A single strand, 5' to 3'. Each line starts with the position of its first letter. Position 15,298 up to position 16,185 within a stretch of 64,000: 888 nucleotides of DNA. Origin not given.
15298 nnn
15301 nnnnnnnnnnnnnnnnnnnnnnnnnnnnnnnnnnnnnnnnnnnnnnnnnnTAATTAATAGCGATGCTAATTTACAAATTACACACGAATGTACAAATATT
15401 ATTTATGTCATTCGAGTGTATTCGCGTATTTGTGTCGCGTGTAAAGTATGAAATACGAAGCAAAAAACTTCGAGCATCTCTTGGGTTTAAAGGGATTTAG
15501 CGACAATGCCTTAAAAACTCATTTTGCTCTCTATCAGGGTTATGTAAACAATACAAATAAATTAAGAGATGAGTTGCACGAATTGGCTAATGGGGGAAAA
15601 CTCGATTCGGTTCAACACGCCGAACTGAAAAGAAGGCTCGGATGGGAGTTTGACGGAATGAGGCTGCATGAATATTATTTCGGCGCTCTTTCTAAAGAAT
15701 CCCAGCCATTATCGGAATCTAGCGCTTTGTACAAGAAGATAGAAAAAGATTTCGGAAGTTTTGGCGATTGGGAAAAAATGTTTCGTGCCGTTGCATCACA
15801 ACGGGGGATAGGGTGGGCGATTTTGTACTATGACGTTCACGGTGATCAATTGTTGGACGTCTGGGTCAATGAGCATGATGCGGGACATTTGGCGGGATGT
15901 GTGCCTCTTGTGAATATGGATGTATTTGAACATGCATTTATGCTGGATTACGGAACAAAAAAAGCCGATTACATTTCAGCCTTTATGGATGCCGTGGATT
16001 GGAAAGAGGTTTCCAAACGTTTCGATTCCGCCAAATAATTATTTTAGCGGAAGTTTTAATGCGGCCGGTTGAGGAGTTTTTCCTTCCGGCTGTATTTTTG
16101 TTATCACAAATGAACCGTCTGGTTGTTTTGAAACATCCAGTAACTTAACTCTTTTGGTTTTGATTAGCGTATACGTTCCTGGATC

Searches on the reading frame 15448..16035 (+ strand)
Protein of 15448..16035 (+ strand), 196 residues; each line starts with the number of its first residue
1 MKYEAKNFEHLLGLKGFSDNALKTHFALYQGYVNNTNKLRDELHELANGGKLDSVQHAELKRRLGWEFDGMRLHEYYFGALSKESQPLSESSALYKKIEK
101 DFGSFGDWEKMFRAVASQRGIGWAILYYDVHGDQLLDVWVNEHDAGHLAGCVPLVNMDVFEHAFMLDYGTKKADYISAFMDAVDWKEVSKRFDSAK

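Call 73: search_protein_families(library=pfam, proteins=[window:15448-16035:+], max_evalue=0.01)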
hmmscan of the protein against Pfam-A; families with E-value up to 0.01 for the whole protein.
window:15448-16035:+ (196 aa): 2 families
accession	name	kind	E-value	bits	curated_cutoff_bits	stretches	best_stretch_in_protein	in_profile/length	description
PF02777.23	Sod_Fe_C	-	1.7e-26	92.7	20.9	1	91-191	2-102/102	Iron/manganese superoxide dismutases, C-terminal domain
PF00081.27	Sod_Fe_N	-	0.00074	20.4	27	1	20-82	21-82/82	Iron/manganese superoxide dismutases, alpha-hairpin domain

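Call 74: find_homologous_proteins(query=window:15448-16035:+, max_evalue=1e-40)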
Query window:15448-16035:+ (196 aa): 7835 proteins with E <= 1e-40 among 8000 candidates; the best 120 are listed.
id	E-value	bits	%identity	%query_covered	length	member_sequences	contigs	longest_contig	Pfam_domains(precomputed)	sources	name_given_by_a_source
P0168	1.2e-121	422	99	94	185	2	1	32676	PF02777.24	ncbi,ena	-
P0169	2.2e-115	402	89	100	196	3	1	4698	PF02777.24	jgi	jgi:Fe-Mn family superoxide dismutase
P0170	1.1e-113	396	88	99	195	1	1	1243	PF02777.24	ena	-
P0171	3.1e-113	395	88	100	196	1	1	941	PF02777.24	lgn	-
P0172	4.7e-113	394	87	100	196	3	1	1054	PF02777.24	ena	-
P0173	1.5e-105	369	82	100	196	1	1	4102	PF02777.24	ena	-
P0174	3.1e-92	326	71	99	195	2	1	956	PF00081.28,PF02777.24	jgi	-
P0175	7.3e-92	325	74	100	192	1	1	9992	PF02777.24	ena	-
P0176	4.8e-91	322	69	99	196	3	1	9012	PF02777.24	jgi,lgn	jgi:Fe-Mn family superoxide dismutase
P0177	2.1e-90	320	74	98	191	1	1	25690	PF02777.24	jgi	jgi:Fe-Mn family superoxide dismutase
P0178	1.9e-89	317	73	98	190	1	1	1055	PF02777.24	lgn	-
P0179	7.6e-88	312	72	100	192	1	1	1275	PF02777.24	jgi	jgi:Fe-Mn family superoxide dismutase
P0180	9.0e-87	308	70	100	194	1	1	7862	PF02777.24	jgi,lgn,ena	-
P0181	3.0e-86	306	71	100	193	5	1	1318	PF02777.24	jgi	jgi:Fe-Mn family superoxide dismutase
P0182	3.6e-85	303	70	100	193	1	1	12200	PF02777.24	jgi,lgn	jgi:Fe-Mn family superoxide dismutase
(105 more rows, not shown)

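Call 75: find_encoding_contigs(protein=P0169, flank=6000, max_places=2)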
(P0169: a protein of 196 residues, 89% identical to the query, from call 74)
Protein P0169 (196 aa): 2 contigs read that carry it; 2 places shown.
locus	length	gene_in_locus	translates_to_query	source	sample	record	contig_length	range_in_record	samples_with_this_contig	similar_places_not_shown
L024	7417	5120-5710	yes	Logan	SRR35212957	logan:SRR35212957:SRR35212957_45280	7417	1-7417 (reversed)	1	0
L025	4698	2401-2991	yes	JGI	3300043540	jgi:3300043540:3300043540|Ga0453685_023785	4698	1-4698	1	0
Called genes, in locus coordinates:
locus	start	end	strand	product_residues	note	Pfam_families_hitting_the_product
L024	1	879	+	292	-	?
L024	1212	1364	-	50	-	-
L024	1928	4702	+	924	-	-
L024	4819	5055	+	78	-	PF11127:YgaP-like_TM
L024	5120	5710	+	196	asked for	PF02777:Sod_Fe_C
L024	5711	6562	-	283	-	PF00551:Formyl_trans_N, PF02911:Formyl_trans_C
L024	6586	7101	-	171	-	PF01327:Pep_deformylase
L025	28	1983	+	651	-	-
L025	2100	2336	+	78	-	PF11127:YgaP-like_TM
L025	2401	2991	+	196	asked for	PF02777:Sod_Fe_C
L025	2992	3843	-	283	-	PF00551:Formyl_trans_N, PF02911:Formyl_trans_C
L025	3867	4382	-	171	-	PF01327:Pep_deformylase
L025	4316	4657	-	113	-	-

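Call 76: find_encoding_contigs(protein=P0173, flank=6000, max_places=2)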
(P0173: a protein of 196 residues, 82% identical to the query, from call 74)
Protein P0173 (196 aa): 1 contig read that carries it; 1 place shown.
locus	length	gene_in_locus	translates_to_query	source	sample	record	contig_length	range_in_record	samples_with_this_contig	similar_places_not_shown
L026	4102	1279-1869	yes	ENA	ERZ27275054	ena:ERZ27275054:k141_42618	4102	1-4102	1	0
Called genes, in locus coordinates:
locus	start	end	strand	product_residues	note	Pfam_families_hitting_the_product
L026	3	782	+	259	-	?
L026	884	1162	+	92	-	PF11127:YgaP-like_TM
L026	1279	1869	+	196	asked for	PF02777:Sod_Fe_C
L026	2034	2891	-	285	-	PF00551:Formyl_trans_N, PF02911:Formyl_trans_C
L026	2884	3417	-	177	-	PF01327:Pep_deformylase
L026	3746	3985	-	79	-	-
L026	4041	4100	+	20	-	?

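Call 77: find_encoding_contigs(protein=P0177, flank=8000, max_places=2)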
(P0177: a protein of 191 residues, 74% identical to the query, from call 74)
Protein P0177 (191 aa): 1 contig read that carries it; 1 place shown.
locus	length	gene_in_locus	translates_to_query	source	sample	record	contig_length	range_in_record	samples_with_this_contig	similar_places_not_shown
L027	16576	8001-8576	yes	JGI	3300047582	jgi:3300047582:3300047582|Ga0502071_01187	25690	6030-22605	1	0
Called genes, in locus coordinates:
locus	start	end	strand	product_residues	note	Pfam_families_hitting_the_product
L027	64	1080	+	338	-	PF04055:Radical_SAM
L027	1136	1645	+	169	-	PF01841:Transglut_core, PF04473:DUF553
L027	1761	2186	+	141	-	PF00293:NUDIX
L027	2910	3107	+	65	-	-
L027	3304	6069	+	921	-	-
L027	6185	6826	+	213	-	PF00929:RNase_T (weak)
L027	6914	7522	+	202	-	-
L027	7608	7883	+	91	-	PF11127:YgaP-like_TM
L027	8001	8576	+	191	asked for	PF02777:Sod_Fe_C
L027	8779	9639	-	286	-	PF00551:Formyl_trans_N, PF02911:Formyl_trans_C (weak)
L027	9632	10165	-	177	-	PF01327:Pep_deformylase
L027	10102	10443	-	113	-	-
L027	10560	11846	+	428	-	PF22694:CtpB_N-like, PF00595:PDZ, PF13180:PDZ_2 (weak), PF17820:PDZ_6, PF03572:Peptidase_S41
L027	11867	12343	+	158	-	PF01281:Ribosomal_L9_N, PF03948:Ribosomal_L9_C (weak)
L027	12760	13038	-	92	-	PF01016:Ribosomal_L27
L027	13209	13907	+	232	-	PF03104:DNA_pol_B_exo1 (weak), PF13482:RNase_H_2, PF10108:DNA_pol_B_exo2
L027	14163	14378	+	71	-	-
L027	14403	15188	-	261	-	-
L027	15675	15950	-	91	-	-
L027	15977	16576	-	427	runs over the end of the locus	PF01551:Peptidase_M23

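Call 82: search_protein_families(library=pfam, proteins=[L027:3304-6066:+, L027:6185-6823:+, L027:6914-7519:+, L024:1-879:+], max_evalue=1)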
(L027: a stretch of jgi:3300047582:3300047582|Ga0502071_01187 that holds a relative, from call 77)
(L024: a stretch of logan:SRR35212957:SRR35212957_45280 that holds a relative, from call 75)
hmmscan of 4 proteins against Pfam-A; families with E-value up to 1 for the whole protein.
L027:3304-6066:+ (921 aa): 0 families

L027:6185-6823:+ (213 aa): 1 family
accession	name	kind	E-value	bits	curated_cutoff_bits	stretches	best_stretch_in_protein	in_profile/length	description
PF00929.31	RNase_T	-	9.5e-08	33.2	24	1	11-199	2-164/164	Exonuclease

L027:6914-7519:+ (202 aa): 0 families

L024:1-879:+ (292 aa): 1 family
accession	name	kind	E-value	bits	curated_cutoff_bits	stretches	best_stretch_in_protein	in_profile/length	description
PF02618.21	YceG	-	3.8e-67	227.1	32.4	1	9-289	5-275/275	YceG-like family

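Call 83: find_homologous_proteins(query=L027:3304-6066:+, max_evalue=0.001)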
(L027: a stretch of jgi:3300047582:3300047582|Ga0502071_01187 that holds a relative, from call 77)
Query L027:3304-6066:+ (921 aa): 16 proteins with E <= 0.001 among 8000 candidates.
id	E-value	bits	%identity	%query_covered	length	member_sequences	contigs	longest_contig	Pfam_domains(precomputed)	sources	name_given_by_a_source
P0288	0.0e+0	2143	100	100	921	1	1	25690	-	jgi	jgi:hypothetical protein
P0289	0.0e+0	1643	75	100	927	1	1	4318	-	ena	-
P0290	0.0e+0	1454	64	99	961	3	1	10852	-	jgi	jgi:hypothetical protein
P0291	0.0e+0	1324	60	99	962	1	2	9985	-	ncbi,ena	-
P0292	7.3e-298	1009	50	100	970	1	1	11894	-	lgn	-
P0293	8.0e-283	959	46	99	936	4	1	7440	-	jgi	jgi:hypothetical protein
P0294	2.4e-274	931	47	98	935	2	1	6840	-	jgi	-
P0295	1.2e-270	918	45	99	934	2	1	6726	-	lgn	-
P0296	5.3e-246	837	43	100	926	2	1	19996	-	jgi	-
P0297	1.4e-234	799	43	100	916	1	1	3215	-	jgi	-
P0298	3.3e-228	778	41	100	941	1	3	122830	-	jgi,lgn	jgi:hypothetical protein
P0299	4.8e-228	777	40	99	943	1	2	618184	-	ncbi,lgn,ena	-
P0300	2.6e-196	672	39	93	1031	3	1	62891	-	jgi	-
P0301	1.1e-191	657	39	93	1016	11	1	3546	-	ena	-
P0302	2.3e-156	540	35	100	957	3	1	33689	-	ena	-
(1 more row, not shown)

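Call 88: search_protein_families(library=padloc, proteins=[L027:3304-6066:+, L027:6185-6823:+, L027:6914-7519:+], max_evalue=0.01)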
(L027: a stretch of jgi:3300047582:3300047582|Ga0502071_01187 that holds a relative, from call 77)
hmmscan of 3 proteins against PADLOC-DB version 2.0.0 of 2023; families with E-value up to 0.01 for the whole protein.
L027:3304-6066:+ (921 aa): 0 families

L027:6185-6823:+ (213 aa): 1 family
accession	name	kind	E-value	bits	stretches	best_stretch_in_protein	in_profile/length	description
PDLC01247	DEDDh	-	8.9e-10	37.4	1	11-199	2-138/139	"CAS-I,CAS-II,CAS-III,CAS-IV,CAS-V,CAS-VI; associated"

L027:6914-7519:+ (202 aa): 0 families

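Call 93: search_solved_structures(query=A6, max_evalue=1)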
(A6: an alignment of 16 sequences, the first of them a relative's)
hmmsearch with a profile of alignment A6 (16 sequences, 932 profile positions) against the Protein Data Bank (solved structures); distinct sequences matched with E-value up to 1: 1.
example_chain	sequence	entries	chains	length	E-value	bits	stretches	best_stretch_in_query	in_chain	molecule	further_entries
2khq_A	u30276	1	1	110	0.032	15.4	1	34-97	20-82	Integrase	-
